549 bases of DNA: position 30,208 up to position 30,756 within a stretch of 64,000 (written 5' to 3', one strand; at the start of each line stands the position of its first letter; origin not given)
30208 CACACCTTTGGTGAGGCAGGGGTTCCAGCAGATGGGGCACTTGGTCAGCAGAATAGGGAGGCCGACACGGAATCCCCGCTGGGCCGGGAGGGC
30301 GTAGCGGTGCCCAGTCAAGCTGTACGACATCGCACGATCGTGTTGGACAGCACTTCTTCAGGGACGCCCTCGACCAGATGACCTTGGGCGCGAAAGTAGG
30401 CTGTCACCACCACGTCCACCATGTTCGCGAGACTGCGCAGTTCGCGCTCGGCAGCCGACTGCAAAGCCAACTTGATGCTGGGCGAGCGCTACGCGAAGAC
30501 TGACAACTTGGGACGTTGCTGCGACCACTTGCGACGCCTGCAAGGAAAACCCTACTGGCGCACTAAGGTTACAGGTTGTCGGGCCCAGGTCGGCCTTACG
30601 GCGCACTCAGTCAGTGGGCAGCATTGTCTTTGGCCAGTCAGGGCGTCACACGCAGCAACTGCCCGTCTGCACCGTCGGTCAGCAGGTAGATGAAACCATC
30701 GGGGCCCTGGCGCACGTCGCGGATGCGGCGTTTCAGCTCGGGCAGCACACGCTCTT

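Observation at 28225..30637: Low-GC 2.4-kb insertion with an orphan AIPR abortive-infection gene and two uncharacterised upstream reading frames (candidate novel defence cassette)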

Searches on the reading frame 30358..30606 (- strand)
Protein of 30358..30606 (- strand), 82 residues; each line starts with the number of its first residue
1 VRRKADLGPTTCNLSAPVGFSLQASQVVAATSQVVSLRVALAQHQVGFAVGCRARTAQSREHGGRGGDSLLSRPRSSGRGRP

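Call 4: search_protein_families(library=padloc, proteins=[window:30358-30606:-], max_evalue=0.1)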
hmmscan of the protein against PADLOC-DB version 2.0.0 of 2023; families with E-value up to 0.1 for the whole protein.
window:30358-30606:- (82 aa): 0 families

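Call 5: search_protein_families(library=ncbifam, proteins=[window:30358-30606:-], max_evalue=0.1)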
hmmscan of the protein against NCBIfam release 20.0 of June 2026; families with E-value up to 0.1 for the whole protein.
window:30358-30606:- (82 aa): 0 families

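Call 6: search_protein_families(library=pfam, proteins=[window:30358-30606:-], max_evalue=0.1)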
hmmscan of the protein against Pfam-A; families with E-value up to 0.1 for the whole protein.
window:30358-30606:- (82 aa): 0 families

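Call 72: find_homologous_proteins(query=window:30358-30606:-, max_evalue=1)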
Query window:30358-30606:-: 7 candidates shared short words with the query, none scored E <= 1.
